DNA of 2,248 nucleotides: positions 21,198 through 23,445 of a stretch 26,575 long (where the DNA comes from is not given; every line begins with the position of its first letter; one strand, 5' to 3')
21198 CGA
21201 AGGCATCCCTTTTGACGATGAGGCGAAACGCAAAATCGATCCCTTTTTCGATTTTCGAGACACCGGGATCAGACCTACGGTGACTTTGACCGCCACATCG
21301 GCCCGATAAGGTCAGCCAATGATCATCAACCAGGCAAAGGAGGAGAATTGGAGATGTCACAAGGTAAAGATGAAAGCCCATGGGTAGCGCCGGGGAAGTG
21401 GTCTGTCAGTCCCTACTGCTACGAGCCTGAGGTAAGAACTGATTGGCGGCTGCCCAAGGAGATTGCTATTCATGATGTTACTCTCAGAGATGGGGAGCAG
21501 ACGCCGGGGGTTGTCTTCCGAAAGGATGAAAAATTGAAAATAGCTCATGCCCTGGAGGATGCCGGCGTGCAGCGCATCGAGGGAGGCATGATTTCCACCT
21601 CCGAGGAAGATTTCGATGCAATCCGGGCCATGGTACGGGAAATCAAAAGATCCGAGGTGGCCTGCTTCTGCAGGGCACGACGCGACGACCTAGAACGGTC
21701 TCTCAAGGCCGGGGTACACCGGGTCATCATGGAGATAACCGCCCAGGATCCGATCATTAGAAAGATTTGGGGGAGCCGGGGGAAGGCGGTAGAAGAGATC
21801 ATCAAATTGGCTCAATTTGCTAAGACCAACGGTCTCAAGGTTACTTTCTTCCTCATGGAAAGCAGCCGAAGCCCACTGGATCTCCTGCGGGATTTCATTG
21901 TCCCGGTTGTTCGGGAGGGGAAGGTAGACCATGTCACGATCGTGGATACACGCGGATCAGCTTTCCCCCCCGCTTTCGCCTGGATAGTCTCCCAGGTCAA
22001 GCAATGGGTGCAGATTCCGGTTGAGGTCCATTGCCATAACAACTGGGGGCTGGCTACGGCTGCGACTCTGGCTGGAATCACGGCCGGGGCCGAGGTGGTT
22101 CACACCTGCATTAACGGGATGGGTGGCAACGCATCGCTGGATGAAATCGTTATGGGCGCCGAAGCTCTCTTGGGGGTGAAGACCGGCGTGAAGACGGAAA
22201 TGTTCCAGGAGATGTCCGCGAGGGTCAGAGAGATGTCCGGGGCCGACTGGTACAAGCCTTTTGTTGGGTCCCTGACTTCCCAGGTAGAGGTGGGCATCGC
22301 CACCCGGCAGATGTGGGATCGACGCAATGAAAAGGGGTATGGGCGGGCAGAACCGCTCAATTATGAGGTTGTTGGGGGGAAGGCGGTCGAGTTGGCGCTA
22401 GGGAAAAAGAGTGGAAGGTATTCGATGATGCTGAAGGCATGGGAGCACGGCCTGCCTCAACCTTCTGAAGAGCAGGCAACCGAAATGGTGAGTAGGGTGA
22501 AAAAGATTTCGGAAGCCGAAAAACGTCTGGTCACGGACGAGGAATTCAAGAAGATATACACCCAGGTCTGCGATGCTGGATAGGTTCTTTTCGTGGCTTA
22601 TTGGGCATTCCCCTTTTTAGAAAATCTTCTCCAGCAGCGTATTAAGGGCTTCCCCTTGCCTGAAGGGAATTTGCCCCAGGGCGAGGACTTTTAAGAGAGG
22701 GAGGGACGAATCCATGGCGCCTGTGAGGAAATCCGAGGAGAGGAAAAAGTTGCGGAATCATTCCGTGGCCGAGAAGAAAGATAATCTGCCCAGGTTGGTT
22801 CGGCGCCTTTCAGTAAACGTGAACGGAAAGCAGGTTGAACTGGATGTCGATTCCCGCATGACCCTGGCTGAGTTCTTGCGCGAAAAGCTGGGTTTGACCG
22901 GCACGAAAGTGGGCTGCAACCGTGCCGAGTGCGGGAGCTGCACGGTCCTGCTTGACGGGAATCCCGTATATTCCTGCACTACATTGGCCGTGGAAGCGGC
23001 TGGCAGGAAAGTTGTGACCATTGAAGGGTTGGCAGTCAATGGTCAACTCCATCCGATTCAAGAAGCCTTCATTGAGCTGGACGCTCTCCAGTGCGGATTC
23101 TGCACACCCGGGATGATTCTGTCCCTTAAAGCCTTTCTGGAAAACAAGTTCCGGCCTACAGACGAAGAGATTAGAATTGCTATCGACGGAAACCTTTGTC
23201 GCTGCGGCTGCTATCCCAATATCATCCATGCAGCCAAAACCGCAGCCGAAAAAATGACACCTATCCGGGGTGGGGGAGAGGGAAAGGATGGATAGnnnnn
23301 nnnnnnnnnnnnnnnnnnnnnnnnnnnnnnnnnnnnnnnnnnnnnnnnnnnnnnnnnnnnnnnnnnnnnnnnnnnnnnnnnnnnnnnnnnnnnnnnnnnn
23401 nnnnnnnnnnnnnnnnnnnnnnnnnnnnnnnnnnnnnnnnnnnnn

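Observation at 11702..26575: Uncharacterised anaerobic catabolic cluster: GntR + TTT importer + two different Mo-hydroxylases + FAH + MBL hydrolase + DRE-TIM lyase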

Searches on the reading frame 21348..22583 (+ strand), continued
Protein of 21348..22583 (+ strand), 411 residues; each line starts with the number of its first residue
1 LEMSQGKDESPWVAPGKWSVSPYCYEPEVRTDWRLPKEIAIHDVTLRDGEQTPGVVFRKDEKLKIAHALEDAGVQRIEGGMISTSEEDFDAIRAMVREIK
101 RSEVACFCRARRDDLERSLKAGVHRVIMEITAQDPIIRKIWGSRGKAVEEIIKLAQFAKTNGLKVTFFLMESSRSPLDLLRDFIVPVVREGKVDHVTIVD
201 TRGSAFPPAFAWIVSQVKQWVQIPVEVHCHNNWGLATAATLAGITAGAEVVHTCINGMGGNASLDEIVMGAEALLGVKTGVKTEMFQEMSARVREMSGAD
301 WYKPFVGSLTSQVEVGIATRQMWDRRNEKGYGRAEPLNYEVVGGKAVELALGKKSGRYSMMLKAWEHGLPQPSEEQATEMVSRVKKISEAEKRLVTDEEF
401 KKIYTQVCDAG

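Call 40: search_solved_structures(query=window:21354-22583:+, max_evalue=1e-15, show_alignments=3)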
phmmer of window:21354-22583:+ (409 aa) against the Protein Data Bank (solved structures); distinct sequences matched with E-value up to 1e-15: 8.
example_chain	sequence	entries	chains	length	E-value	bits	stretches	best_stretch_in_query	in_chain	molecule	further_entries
3rmj_A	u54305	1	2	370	1.2e-36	129.7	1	36-380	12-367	2-isopropylmalate synthase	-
6ktq_A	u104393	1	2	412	1.9e-35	125.8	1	32-296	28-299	Homocitrate synthase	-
6e1j_A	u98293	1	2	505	1.4e-33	119.6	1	37-403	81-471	2-isopropylmalate synthase, A genome specific 1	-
3eeg_A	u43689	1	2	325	6.8e-29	104.2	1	33-285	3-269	2-isopropylmalate synthase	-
3ewb_X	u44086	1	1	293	2.9e-26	95.5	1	35-295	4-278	2-isopropylmalate synthase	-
3ivs_A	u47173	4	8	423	2.5e-18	69.4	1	36-260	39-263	Homocitrate synthase, mitochondrial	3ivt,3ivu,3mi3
3ble_A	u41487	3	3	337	4.1e-18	68.7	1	34-305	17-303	Citramalate synthase from Leptospira interrogans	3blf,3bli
4ov4_A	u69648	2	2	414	8.6e-16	61.1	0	32-397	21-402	2-isopropylmalate synthase | isopropylmalate synthase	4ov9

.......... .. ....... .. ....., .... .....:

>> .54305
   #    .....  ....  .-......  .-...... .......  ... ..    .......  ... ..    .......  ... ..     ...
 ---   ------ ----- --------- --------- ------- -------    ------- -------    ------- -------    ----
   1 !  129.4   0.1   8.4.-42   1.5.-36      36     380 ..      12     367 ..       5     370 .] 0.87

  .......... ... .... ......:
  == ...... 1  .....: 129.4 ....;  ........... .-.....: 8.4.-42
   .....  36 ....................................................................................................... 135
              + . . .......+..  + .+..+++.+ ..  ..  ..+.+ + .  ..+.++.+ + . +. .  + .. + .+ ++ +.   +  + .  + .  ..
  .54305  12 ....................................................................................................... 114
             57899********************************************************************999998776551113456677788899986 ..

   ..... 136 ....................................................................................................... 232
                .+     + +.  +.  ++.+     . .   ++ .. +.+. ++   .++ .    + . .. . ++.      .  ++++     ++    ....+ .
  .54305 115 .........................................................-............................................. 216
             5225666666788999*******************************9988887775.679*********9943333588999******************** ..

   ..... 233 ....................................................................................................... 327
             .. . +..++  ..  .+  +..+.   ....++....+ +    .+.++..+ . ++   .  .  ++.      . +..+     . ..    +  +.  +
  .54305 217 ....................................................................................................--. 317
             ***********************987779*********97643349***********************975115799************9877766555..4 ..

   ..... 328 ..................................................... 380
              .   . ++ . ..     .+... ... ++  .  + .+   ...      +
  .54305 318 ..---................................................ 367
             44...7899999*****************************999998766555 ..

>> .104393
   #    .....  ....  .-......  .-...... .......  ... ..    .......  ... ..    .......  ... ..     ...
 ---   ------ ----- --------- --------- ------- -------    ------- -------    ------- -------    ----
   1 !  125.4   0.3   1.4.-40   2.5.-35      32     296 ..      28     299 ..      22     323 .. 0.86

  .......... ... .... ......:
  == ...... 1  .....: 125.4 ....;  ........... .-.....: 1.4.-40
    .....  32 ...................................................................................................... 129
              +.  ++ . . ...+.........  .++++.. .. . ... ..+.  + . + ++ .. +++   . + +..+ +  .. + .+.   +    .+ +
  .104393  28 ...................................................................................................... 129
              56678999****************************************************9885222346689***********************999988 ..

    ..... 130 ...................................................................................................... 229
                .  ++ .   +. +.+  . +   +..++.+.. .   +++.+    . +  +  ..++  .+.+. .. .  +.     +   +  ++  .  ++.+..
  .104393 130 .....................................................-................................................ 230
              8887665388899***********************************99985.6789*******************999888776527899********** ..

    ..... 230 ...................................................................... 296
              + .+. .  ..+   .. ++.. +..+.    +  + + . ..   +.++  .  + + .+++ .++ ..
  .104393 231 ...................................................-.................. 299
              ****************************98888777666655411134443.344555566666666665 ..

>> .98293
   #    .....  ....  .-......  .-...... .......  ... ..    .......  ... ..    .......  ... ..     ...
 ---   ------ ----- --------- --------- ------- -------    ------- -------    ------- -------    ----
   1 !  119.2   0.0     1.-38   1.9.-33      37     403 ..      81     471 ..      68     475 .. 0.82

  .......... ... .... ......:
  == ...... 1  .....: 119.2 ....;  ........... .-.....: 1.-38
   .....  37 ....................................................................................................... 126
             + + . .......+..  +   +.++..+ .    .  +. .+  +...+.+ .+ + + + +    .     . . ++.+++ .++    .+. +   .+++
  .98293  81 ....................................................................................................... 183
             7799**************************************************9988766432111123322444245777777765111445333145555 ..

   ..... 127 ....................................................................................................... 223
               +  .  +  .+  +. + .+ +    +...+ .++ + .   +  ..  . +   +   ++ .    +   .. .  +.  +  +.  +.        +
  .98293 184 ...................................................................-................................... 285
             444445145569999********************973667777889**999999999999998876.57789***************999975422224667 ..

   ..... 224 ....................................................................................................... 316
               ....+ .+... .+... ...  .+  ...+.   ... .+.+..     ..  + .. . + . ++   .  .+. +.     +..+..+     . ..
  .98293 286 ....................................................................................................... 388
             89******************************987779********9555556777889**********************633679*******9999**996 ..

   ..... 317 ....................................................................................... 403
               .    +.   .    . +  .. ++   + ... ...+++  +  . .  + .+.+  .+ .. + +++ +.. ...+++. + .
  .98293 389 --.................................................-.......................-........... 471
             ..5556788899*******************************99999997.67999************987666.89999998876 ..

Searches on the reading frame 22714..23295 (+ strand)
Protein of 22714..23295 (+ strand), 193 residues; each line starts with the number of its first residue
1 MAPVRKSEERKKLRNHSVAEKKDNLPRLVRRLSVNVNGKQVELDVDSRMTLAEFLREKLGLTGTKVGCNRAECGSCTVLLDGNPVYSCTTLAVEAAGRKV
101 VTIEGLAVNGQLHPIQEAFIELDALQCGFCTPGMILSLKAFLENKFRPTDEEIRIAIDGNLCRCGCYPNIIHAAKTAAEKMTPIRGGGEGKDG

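Call 6: search_protein_families(library=ncbifam, proteins=[window:22714-23295:+])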
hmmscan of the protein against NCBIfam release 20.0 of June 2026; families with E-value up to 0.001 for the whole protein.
window:22714-23295:+ (193 aa): 13 families
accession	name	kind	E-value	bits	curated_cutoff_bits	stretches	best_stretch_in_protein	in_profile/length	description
NF041020.1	glyceraldDH_gamma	equivalog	1.7e-61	206.6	290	1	31-182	12-163/164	glyceraldehyde dehydrogenase subunit gamma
NF043084.2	XdhC_XDHase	equivalog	2.2e-52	176.6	217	1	31-178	2-150/151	xanthine dehydrogenase subunit XdhC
TIGR03193.1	4hydroxCoAred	equivalog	2.5e-50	170.2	257.8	1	32-178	2-148/148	4-hydroxybenzoyl-CoA reductase subunit gamma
NF008514.0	PRK11433.1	equivalog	3e-48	164.2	322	2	26-143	47-164/218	aldehyde dehydrogenase iron-sulfur subunit PaoA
TIGR03198.1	pucE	equivalog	6.8e-47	158.7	254.3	1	32-178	4-149/151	xanthine dehydrogenase subunit E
NF045668.1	pterin_aldehy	equivalog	1.2e-44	152.6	1100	1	33-181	4-155/905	molybdopterin-dependent aldehyde oxidoreductase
TIGR02963.1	xanthine_xdhA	equivalog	4.4e-41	141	467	1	37-180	6-160/468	xanthine dehydrogenase small subunit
NF007387.0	PRK09908.1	equivalog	9.5e-40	135.6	212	1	32-177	9-155/159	xanthine dehydrogenase iron sulfur-binding subunit XdhC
TIGR03311.1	Se_dep_XDH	equivalog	1.3e-39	136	830.45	1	34-181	3-147/848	selenium-dependent xanthine dehydrogenase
TIGR02969.1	mam_aldehyde_ox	subfamily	7.3e-32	109.8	1912.3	1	33-178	4-161/1330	aldehyde oxidase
TIGR03313.1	Se_sel_red_Mo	hypoth_equivalog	6e-08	30.8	1101.9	1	73-179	40-146/951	molybdopterin-dependent oxidoreductase Mo/Fe-S-binding subunit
NF009226.0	PRK12576.1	equivalog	4.3e-06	26.3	344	1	63-106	55-100/317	succinate dehydrogenase/fumarate reductase iron-sulfur subunit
NF009052.0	PRK12386.1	equivalog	0.00051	19.2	256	1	32-106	22-91/255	succinate dehydrogenase/fumarate reductase iron-sulfur subunit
